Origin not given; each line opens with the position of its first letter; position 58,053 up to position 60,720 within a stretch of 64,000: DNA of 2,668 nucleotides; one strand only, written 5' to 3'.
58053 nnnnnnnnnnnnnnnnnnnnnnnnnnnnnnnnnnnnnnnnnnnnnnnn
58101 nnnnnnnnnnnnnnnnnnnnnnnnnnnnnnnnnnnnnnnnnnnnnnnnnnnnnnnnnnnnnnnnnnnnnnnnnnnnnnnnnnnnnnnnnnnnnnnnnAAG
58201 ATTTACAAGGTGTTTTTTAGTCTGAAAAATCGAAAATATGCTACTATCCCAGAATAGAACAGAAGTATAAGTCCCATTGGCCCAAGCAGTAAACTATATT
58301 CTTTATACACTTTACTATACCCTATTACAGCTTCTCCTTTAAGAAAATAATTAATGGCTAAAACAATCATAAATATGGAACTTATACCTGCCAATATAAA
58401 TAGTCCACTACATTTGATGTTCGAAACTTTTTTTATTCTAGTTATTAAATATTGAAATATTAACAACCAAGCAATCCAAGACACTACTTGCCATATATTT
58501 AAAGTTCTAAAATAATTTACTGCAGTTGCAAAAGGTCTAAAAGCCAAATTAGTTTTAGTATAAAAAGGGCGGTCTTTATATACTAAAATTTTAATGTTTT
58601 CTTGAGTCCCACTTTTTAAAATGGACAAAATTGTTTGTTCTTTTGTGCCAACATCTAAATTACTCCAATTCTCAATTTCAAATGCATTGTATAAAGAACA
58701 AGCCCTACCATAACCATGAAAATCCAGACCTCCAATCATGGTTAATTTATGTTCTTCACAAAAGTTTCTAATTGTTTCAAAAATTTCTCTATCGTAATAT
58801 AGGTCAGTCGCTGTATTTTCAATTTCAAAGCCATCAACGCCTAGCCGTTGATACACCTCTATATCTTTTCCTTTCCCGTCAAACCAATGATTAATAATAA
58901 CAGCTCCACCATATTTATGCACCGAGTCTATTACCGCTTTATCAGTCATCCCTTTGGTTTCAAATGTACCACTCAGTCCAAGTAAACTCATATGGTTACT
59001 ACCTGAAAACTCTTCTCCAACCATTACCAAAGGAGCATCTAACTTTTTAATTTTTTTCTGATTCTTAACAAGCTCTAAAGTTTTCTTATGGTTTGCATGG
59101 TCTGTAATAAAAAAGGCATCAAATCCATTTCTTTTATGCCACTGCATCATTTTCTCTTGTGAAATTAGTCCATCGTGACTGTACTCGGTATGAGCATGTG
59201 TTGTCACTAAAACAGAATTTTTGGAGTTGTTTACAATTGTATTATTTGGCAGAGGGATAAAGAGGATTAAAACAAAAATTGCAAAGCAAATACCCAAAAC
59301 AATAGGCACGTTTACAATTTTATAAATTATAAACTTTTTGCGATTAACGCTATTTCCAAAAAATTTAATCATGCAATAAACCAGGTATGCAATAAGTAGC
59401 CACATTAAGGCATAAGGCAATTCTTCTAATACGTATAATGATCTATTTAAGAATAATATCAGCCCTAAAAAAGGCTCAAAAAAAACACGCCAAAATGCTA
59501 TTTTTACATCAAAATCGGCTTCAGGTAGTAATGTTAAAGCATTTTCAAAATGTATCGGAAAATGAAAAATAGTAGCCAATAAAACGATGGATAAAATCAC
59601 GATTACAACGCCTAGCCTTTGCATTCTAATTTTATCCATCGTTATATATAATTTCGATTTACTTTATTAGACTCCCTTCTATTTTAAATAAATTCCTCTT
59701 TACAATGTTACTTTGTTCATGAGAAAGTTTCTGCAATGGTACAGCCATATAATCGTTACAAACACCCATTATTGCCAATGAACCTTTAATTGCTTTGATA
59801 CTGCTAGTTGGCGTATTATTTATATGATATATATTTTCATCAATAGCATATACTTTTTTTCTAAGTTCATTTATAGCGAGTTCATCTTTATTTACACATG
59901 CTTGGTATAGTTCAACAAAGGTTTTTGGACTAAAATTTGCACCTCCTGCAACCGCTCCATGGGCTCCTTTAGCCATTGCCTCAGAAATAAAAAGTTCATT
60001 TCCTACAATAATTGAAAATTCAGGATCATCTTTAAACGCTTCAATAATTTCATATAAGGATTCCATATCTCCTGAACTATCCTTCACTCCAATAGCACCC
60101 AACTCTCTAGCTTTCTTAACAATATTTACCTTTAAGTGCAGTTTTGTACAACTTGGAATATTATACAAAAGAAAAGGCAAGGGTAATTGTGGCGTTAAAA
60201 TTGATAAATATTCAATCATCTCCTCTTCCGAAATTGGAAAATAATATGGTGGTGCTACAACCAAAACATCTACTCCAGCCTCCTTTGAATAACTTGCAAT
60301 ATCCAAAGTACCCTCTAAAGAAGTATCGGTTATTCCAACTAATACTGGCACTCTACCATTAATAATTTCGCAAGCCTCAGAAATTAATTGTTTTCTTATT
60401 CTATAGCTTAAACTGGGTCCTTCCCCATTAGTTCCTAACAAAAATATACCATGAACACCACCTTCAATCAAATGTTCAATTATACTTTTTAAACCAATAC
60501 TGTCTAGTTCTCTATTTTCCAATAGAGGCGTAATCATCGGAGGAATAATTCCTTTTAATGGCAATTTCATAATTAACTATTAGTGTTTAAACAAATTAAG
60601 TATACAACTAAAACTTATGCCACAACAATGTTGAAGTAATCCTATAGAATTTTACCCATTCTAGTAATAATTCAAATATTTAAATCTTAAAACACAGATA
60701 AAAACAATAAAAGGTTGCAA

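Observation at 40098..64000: Large atypical SusCD locus pointing to a phosphorylated glycan or keto-deoxy sugar-acid substrate, dominated by unknown proteins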

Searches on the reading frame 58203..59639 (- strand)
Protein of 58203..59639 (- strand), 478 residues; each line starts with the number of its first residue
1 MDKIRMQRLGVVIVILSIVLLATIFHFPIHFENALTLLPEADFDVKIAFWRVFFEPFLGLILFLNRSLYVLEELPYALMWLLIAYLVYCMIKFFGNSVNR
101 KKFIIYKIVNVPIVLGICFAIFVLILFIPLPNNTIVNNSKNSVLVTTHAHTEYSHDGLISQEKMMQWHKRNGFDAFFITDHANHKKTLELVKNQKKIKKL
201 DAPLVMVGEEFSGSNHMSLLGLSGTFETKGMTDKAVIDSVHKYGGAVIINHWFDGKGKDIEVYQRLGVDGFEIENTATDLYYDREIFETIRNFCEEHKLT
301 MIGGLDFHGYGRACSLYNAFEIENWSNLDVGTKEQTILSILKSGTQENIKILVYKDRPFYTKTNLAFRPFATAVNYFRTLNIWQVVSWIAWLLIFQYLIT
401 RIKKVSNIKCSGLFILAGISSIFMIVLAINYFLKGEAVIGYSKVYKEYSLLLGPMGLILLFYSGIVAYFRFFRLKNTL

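Call 3: search_protein_families(library=pfam, proteins=[window:58203-59639:-], max_evalue=0.01)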
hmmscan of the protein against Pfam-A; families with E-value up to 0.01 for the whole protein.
window:58203-59639:- (478 aa): 1 family
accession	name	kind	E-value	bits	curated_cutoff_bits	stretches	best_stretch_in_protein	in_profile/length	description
PF02811.25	PHP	-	2.3e-08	35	26.4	1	147-210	2-62/164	PHP domain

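Call 5: search_protein_families(library=ncbifam, proteins=[window:58203-59639:-], max_evalue=0.001)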
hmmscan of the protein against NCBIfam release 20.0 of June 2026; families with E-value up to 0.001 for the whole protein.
window:58203-59639:- (478 aa): 1 family
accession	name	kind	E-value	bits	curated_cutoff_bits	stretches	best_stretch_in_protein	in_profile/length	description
NF038032.1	CehA_McbA_metalo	domain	5.2e-13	49.1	80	1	147-308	7-179/315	CehA/McbA family metallohydrolase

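Call 23: find_homologous_proteins(query=window:58203-59639:-)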
Query window:58203-59639:- (478 aa): 472 proteins with E <= 0.001 among 8000 candidates; the best 120 are listed.
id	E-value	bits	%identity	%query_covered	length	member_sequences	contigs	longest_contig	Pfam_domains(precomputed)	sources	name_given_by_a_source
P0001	0.0e+0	1078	100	100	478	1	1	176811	PF02811.27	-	-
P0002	6.0e-238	808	74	100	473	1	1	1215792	PF02811.27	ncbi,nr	ncbi:PHP domain-containing protein [Kriegella sp. EG-1]|nr:PHP domain-containing protein [Flavobacte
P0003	2.7e-217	740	66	99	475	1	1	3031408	PF02811.27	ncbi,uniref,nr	ncbi:PHP domain-containing protein [Aurantibacter crassamenti]|uniref:PHP domain-containing protein 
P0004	5.1e-211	719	65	99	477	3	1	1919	PF02811.27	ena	-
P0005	2.2e-209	714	65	99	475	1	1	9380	PF02811.27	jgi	-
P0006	2.0e-208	711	65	99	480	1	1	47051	PF02811.27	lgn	-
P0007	2.0e-208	711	65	100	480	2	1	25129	PF02811.27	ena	-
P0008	4.3e-204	697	64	99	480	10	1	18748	PF02811.27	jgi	jgi:hypothetical protein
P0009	1.6e-202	691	62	100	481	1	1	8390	PF02811.27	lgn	-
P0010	1.9e-201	688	62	100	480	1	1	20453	PF02811.27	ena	-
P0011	3.2e-201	687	63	99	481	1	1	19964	PF02811.27,PF06664.18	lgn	-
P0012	6.5e-201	686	62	99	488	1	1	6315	PF02811.27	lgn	-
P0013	1.1e-200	685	62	100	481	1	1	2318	PF02811.27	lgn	-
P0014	2.1e-200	684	63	95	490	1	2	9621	PF02811.27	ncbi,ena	-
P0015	4.4e-200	683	62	99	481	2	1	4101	PF02811.27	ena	-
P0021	2.3e-197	674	60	100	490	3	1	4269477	PF02811.27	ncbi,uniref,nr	ncbi:PHP domain-containing protein [Pricia sp. S334]|uniref:PHP domain-containing protein n=1 Tax=Pr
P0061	8.3e-182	623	58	99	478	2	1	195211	PF02811.27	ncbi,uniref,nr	ncbi:hypothetical protein D9O36_02280 [Zobellia amurskyensis]|uniref:PHP domain-containing protein n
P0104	2.2e-159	549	53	96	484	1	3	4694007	PF02811.27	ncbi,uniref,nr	ncbi:hypothetical protein KCTC52924_02176 [Arenibacter antarcticus]|uniref:PHP domain-containing pro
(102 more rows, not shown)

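Call 24: find_encoding_contigs(protein=P0061, flank=10000, max_places=1)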
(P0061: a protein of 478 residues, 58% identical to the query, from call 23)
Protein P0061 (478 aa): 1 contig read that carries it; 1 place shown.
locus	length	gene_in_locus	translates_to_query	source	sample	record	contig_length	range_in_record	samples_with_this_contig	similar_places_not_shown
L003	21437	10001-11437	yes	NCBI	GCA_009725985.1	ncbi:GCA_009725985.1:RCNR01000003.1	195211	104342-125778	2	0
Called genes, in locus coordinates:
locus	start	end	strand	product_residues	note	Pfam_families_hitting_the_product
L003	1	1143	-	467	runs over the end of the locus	PF10142:PhoPQ_related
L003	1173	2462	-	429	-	PF04734:Ceramidase_alk (faint)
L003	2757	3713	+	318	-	PF00801:PKD, PF18911:PKD_4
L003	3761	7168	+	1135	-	PF13620:CarboxypepD_reg, PF13715:CarbopepD_reg_2, PF07715:Plug, PF00593:TonB_dep_Rec_b-barrel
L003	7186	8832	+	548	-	PF12771:SusD-like_2, PF14322:SusD-like_3, PF12741:SusD-like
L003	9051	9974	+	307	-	PF00701:DHDPS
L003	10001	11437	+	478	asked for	PF02811:PHP (weak)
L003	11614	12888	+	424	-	-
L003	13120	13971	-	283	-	PF03009:GDPD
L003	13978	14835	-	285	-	PF12833:HTH_18, PF00165:HTH_AraC (weak)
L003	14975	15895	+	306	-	PF00701:DHDPS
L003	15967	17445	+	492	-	PF00474:SSF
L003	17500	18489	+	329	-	PF01408:GFO_IDH_MocA, PF22725:GFO_IDH_MocA_C3, PF02894:GFO_IDH_MocA_C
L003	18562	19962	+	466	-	PF16656:Pur_ac_phosph_N, PF00149:Metallophos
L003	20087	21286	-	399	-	-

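Call 25: find_encoding_contigs(protein=P0104, flank=10000, max_places=1)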
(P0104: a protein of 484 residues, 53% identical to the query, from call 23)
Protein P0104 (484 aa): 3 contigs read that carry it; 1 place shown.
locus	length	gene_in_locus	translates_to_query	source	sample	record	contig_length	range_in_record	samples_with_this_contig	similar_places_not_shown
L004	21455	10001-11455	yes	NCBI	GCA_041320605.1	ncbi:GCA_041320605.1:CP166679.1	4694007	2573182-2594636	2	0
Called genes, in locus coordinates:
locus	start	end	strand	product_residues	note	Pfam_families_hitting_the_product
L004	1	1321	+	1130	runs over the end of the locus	PF13620:CarboxypepD_reg, PF13715:CarbopepD_reg_2, PF07715:Plug, PF00593:TonB_dep_Rec_b-barrel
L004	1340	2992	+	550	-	PF12771:SusD-like_2, PF12741:SusD-like, PF12771:SusD-like_2, PF12741:SusD-like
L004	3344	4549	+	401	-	PF13859:BNR_3 (weak), PF13088:BNR_2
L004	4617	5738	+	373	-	PF00149:Metallophos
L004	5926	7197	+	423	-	-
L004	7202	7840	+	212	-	-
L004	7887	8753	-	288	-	PF00165:HTH_AraC (faint), PF12833:HTH_18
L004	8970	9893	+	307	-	PF00701:DHDPS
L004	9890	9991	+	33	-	-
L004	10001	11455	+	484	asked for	PF02811:PHP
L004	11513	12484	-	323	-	PF03009:GDPD, PF16387:DUF4996 (weak)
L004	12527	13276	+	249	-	PF03009:GDPD, PF13653:GDPD_2 (faint)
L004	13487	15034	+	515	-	PF03321:GH3, PF23571:GH3_M, PF23572:GH3_C (weak)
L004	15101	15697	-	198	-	-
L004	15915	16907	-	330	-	PF01134:GIDA (faint), PF01266:DAO (faint), PF03486:HI0933_like (faint), PF07992:Pyr_redox_2, PF12831:FAD_oxidored (faint), PF13434:Lys_Orn_oxgnase (faint), PF13738:Pyr_redox_3, PF00070:Pyr_redox (weak), +1 more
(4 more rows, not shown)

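Call 26: find_encoding_contigs(protein=P0021, flank=10000, max_places=1)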
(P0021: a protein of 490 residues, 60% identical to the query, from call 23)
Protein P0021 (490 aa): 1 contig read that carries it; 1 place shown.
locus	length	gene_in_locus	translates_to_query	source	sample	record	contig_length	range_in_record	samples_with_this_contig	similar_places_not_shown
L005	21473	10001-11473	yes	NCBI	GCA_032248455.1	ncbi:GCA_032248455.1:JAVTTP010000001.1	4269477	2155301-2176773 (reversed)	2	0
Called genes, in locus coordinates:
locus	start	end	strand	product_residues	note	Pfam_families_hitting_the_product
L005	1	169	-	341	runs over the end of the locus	PF04794:YdjC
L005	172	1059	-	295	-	PF05448:AXE1, PF01738:DLH (faint), PF20434:BD-FAE (faint), PF00561:Abhydrolase_1, PF12146:Hydrolase_4 (weak)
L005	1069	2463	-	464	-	PF10142:PhoPQ_related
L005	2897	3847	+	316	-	PF00801:PKD, PF18911:PKD_4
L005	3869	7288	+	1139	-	PF13620:CarboxypepD_reg, PF13715:CarbopepD_reg_2, PF07715:Plug, PF00593:TonB_dep_Rec_b-barrel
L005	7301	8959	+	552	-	PF12741:SusD-like, PF12771:SusD-like_2, PF12741:SusD-like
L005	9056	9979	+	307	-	PF00701:DHDPS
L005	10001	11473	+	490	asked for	PF02811:PHP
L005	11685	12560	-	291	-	PF12833:HTH_18, PF00165:HTH_AraC (weak)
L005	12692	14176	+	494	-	PF00474:SSF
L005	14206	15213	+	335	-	PF01408:GFO_IDH_MocA, PF22725:GFO_IDH_MocA_C3, PF02894:GFO_IDH_MocA_C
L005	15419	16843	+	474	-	PF16656:Pur_ac_phosph_N, PF00149:Metallophos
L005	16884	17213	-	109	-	PF03009:GDPD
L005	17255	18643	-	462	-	-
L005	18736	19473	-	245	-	PF00106:adh_short, PF08659:KR, PF01370:Epimerase (weak), PF13561:adh_short_C2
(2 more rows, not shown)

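Call 34: find_related_loci(query=A1, collection=genome_contigs, flank=10000)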
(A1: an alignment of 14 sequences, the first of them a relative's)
Query A1 (478 aa) in genome_contigs; peptide patterns used: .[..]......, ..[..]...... (x = any residue, [..] = any of these).
247 stretches matched a pattern; 118 encode a relative of the query (tblastn E <= 1e-3); the best 80 are kept; 80 distinct loci.
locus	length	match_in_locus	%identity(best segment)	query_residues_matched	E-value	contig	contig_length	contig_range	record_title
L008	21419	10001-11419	74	1-477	0e+0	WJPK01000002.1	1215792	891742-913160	Flavobacteriaceae bacterium EG-1 EG-1_2, whole genome shotgun sequence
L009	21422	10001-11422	66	1-475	0e+0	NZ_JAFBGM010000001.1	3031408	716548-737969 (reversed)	Aurantibacter crassamenti strain HG732 Aurantibacteria_1, whole genome shotgun sequence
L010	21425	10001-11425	64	1-475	0e+0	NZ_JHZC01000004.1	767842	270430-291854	Maribacter antarcticus DSM 21422 Q360DRAFT_scaffold00002.2_C, whole genome shotgun sequence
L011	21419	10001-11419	63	1-473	0e+0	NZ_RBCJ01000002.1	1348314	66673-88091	Ulvibacterium marinum strain CCMM003 NODE_2_length_1348314_cov_69.0106, whole genome shotgun sequence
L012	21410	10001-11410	60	1-470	0e+0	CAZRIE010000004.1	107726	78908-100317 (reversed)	MAG TPA_asm: uncultured Flavobacteriaceae bacterium isolate SRP155585_co1_26 genome assembly, contig: NODE_14_length_107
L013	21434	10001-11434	61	1-478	0e+0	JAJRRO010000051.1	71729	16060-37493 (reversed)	MAG: Bacteroidetes bacterium isolate Dive100_bin3.23 k141_390944, whole genome shotgun sequence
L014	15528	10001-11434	62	1-478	0e+0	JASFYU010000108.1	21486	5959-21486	MAG: Flavobacteriaceae bacterium isolate MAY_MAG_00007 ALL_000000002042, whole genome shotgun sequence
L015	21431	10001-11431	65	1-477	0e+0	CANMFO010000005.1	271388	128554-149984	uncultured Flavobacteriaceae bacterium isolate 3-18-3Z.fasta genome assembly, contig: NODE_5, whole genome shotgun seque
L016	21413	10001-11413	59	1-473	0e+0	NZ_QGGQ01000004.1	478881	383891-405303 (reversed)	Maribacter polysiphoniae strain DSM 23514 LX92DRAFT_scaffold00004.4, whole genome shotgun sequence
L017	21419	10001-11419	60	1-473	0e+0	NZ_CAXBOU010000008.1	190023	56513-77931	MAG: uncultured Maribacter sp. isolate ERR2762185_binner13_Refined_17 ERZ3422319.99, whole genome shotgun sequence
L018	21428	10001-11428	58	1-476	0e+0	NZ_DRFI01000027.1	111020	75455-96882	MAG: Maribacter sp. isolate HyVt-319 HyVt-319_k145_66442, whole genome shotgun sequence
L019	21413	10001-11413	60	1-473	0e+0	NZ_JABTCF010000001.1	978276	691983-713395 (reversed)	Maribacter aquimaris strain ANRC-HE7 contig1, whole genome shotgun sequence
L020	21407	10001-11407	60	1-470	0e+0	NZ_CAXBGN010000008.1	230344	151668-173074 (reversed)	MAG: uncultured Kriegella sp. isolate ERR2762110_binner23_Refined_20 ERZ3422254.67, whole genome shotgun sequence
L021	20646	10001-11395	60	7-470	0e+0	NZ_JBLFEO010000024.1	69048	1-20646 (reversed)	Maribacter sp. 2307ULW6-5 2307ULW6-5_24, whole genome shotgun sequence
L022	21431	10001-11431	58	1-477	0e+0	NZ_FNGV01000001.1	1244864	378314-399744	Kriegella aquimaris strain DSM 19886, whole genome shotgun sequence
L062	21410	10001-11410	51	13-475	1e-154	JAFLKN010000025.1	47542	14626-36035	MAG: Prolixibacteraceae bacterium isolate LaCa_MAG_6 c_000000001288, whole genome shotgun sequence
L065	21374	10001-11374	51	25-475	3e-153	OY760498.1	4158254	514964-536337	MAG: Prolixibacteraceae bacterium isolate 2ae1e426-2998-44fe-a66b-36c3e3a88dfa genome assembly, chromosome: 1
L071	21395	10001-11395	48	18-475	4e-150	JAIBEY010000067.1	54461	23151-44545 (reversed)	MAG: Prolixibacteraceae bacterium isolate BC_metabat.bin.24 BC_k141_14840, whole genome shotgun sequence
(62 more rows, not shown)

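Call 40: find_encoding_contigs(protein=L065:9932-11383:+, flank=10000, max_places=1)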
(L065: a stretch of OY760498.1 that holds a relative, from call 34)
Protein L065:9932-11383:+ (484 aa): 3 contigs read that carry it; 1 place shown.
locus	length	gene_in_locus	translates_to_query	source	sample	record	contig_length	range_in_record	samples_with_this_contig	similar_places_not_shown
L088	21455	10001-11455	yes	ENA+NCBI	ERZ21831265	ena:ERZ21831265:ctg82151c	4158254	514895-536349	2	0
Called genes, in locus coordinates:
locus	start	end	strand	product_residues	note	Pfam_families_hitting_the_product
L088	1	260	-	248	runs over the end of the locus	PF03734:YkuD (weak)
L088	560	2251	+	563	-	PF22422:MGH1-like_GH, PF01204:Trehalase (weak)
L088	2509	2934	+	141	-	PF07883:Cupin_2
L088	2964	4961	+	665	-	PF01120:Alpha_L_fucos, PF07691:PA14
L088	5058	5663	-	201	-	PF02834:LigT_PEase (weak), PF13563:2_5_RNA_ligase2 (weak)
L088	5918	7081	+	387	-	PF24316:Tli3 (faint), PF13859:BNR_3, PF15902:Sortilin-Vps10 (faint), PF02012:BNR (faint), PF13088:BNR_2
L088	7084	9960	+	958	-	PF17678:Glyco_hydro_92N, PF07971:Glyco_hydro_92, PF13287:Fn3_assoc, PF13290:CHB_HEX_C_1, PF07691:PA14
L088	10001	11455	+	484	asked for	PF02811:PHP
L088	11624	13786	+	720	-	PF17678:Glyco_hydro_92N, PF07971:Glyco_hydro_92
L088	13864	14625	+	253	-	PF03309:Pan_kinase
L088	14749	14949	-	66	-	PF12844:HTH_19, PF01381:HTH_3, PF13443:HTH_26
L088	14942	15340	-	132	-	PF09946:DUF2178 (weak)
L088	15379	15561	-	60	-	-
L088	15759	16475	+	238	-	PF02678:Pirin, PF17954:Pirin_C_2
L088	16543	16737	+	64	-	PF09360:zf-CDGSH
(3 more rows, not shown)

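Call 41: find_encoding_contigs(protein=L071:9956-11401:+, flank=10000, max_places=1)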
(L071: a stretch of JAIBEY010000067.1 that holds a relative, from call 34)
Protein L071:9956-11401:+ (482 aa): 1 contig read that carries it; 1 place shown.
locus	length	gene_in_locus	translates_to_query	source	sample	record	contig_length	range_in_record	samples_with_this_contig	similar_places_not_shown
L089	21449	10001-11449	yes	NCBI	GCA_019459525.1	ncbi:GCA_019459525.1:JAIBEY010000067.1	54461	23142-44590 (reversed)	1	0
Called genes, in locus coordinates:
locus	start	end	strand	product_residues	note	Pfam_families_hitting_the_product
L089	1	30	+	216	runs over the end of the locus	PF03473:MOSC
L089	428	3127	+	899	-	PF02837:Glyco_hydro_2_N, PF22666:Glyco_hydro_2_N2, PF00703:Glyco_hydro_2, PF02836:Glyco_hydro_2_C, PF17786:Mannosidase_ig, PF18368:Ig_GlcNase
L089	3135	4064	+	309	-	PF00480:ROK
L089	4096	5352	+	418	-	PF07690:MFS_1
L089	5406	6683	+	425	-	PF00155:Aminotran_1_2, PF01041:DegT_DnrJ_EryC1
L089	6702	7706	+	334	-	PF01408:GFO_IDH_MocA, PF03447:NAD_binding_3 (weak), PF02894:GFO_IDH_MocA_C, PF22725:GFO_IDH_MocA_C3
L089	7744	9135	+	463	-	-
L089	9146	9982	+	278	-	PF03009:GDPD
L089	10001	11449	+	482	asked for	PF02811:PHP (weak)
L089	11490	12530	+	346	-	PF11288:DUF3089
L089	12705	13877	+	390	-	PF05448:AXE1 (faint), PF22244:GCE_fung (weak)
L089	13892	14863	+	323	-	PF00149:Metallophos, PF12850:Metallophos_2 (weak)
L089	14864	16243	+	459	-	PF26549:Tricorn_N (faint), PF26550:Tricorn_2nd (faint), PF07676:PD40 (faint), PF12566:DUF3748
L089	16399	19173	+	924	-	PF22494:choice_anch_I (faint), PF04185:Phosphoesterase (faint)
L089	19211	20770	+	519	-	PF04734:Ceramidase_alk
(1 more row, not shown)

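Call 42: find_encoding_contigs(protein=L062:9965-11413:+, flank=10000, max_places=1)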
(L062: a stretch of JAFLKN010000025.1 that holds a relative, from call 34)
Protein L062:9965-11413:+ (483 aa): 2 contigs read that carry it; 1 place shown.
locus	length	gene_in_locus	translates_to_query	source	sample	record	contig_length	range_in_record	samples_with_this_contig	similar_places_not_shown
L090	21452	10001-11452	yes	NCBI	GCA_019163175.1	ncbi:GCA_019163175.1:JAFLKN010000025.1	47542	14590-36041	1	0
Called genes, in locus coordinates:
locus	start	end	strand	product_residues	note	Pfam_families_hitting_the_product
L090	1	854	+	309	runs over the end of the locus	PF00480:ROK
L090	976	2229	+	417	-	PF07690:MFS_1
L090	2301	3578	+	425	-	PF00155:Aminotran_1_2, PF01041:DegT_DnrJ_EryC1, PF01053:Cys_Met_Meta_PP (weak)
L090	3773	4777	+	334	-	PF01408:GFO_IDH_MocA, PF03447:NAD_binding_3 (weak), PF02894:GFO_IDH_MocA_C, PF22725:GFO_IDH_MocA_C3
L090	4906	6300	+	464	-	-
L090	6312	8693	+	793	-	PF00933:Glyco_hydro_3, PF01915:Glyco_hydro_3_C, PF14310:Fn3-like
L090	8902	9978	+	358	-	PF13483:Lactamase_B_3 (weak)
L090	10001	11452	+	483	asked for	PF02811:PHP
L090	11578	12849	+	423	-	-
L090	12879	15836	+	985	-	PF13229:Beta_helix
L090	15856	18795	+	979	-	PF17678:Glyco_hydro_92N, PF07971:Glyco_hydro_92, PF13290:CHB_HEX_C_1, PF13287:Fn3_assoc, PF07691:PA14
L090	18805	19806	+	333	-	PF01408:GFO_IDH_MocA, PF22725:GFO_IDH_MocA_C3, PF02894:GFO_IDH_MocA_C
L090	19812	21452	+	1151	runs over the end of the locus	PF25788:Ig_Rha78A_N, PF08531:Bac_rhamnosid_N, PF05592:Bac_rhamnosid, PF17389:Bac_rhamnosid6H, PF17390:Bac_rhamnosid_C, PF13287:Fn3_assoc, PF13290:CHB_HEX_C_1, PF07691:PA14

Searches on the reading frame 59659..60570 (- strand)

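Call 3: search_protein_families(library=pfam, proteins=[window:59659-60570:-], max_evalue=0.01)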
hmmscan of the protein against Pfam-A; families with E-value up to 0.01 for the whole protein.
window:59659-60570:- (303 aa): 1 family
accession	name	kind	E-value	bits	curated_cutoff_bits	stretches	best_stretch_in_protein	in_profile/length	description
PF00701.28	DHDPS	-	2.1e-50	171.6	22.1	1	5-294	2-286/289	Dihydrodipicolinate synthetase family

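Call 5: search_protein_families(library=ncbifam, proteins=[window:59659-60570:-], max_evalue=0.001)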
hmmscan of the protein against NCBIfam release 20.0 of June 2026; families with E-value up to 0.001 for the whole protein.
window:59659-60570:- (303 aa): 7 families
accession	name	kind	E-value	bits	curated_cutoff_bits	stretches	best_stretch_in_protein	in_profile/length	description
TIGR00674.1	dapA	equivalog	5e-49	166.7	206.15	1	8-292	2-281/286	4-hydroxy-tetrahydrodipicolinate synthase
TIGR02313.1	HpaI-NOT-DapA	exception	4.9e-42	143.7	396.7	1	5-295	1-287/294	2,4-dihydroxyhept-2-ene-1,7-dioic acid aldolase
NF040954.1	Arch_KDGaldase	equivalog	9.6e-32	110.4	390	1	8-242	3-230/288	bifunctional 2-dehydro-3-deoxy-phosphogluconate/2-dehydro-3-deoxy-6-phosphogalactonate aldolase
NF003164.0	PRK04147.1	equivalog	1.6e-28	99.8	281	1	5-291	4-284/294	N-acetylneuraminate lyase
NF002958.0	PRK03620.1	subfamily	2.4e-25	89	278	1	12-291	18-293/307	5-dehydro-4-deoxyglucarate dehydratase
TIGR03249.1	KdgD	equivalog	9.6e-24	84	373.95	1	6-288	10-289/299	5-dehydro-4-deoxyglucarate dehydratase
TIGR00683.1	nanA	equivalog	5.8e-23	81.6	382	1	5-247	1-242/293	N-acetylneuraminate lyase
